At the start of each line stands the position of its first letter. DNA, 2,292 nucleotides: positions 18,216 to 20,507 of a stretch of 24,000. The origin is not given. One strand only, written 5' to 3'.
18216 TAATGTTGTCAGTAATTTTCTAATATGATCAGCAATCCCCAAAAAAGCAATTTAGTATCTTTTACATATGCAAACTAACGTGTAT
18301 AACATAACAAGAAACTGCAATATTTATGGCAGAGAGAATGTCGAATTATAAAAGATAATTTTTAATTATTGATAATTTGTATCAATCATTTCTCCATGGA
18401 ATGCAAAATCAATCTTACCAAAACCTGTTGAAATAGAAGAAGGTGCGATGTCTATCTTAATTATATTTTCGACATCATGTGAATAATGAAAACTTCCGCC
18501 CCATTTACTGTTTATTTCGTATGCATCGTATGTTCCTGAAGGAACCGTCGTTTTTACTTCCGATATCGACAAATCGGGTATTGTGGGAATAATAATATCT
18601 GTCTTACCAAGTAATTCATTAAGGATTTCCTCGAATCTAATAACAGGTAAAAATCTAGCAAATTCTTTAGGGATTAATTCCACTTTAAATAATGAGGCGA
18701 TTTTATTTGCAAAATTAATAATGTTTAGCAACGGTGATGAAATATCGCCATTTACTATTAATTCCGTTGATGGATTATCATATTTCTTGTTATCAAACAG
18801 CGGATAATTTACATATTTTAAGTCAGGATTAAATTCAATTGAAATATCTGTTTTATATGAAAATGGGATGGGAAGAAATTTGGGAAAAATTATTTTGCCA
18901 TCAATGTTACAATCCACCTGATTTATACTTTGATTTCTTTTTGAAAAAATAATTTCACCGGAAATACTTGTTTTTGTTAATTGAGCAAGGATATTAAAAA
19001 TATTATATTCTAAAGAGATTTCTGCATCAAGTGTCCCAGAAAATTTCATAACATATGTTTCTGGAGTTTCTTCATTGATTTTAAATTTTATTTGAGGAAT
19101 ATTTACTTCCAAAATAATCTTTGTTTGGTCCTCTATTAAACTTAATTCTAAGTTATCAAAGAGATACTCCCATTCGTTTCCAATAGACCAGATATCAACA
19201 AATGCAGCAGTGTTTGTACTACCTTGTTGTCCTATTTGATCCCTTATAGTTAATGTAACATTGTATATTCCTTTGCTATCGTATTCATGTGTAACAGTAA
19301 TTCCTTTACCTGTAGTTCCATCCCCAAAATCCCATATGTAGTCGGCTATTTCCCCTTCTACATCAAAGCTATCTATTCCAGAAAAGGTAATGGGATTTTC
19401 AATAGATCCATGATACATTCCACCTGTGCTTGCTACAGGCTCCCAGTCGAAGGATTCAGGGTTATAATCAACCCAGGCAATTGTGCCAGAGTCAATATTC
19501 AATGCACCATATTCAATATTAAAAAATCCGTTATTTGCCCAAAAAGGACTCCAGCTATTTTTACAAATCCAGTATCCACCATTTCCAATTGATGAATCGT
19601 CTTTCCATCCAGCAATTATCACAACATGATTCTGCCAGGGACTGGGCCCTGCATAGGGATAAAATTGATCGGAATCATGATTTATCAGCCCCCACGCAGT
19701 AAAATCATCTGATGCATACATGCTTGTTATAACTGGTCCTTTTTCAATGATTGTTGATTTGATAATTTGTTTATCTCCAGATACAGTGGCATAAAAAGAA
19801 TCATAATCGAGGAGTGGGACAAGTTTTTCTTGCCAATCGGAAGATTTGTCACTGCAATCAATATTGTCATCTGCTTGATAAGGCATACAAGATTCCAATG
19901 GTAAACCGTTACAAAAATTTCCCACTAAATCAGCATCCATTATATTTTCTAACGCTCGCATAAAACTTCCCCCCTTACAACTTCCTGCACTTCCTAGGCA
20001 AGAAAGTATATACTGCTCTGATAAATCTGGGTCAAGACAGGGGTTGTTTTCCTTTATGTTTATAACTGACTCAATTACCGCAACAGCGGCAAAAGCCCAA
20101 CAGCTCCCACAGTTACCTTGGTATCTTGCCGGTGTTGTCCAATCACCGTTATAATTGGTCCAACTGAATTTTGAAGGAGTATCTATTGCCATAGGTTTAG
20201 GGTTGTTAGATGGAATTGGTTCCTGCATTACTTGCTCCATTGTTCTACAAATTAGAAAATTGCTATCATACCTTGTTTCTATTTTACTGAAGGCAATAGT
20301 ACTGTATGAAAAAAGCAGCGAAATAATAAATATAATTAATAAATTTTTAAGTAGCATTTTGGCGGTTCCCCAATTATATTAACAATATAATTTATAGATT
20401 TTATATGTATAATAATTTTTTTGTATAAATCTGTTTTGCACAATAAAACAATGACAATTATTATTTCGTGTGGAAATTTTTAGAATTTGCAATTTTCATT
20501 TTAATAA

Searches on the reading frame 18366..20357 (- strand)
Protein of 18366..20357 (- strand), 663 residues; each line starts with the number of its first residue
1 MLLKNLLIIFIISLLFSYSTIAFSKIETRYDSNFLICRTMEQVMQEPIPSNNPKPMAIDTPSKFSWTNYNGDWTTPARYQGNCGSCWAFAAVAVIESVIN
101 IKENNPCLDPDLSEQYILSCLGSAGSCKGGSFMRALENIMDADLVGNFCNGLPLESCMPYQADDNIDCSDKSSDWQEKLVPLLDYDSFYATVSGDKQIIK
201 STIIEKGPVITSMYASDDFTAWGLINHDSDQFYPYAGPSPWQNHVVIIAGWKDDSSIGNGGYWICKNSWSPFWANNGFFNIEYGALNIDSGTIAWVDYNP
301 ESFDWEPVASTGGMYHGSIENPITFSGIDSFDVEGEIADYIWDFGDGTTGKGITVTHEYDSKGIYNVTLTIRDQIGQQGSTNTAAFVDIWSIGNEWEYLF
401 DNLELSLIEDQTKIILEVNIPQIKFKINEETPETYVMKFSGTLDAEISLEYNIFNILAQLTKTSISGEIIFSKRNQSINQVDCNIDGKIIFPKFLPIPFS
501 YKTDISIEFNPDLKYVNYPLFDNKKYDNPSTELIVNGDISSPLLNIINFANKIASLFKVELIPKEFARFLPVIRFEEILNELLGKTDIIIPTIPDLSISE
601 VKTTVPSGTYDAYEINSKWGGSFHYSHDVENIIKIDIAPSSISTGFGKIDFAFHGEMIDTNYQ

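Call 65: search_protein_families(library=pfam, proteins=[window:18366-20357:-], max_evalue=0.001)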
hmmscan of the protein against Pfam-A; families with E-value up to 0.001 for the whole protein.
window:18366-20357:- (663 aa): 3 families
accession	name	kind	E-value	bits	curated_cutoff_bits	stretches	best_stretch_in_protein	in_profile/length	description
PF00112.29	Peptidase_C1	-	3.1e-35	122.7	20.7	1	61-284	2-205/220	Papain family cysteine protease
PF18911.6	PKD_4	-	4.2e-19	68.8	27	1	307-385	4-82/85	PKD domain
PF00801.26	PKD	-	1.1e-12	48.1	23.5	1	322-381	16-75/80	PKD domain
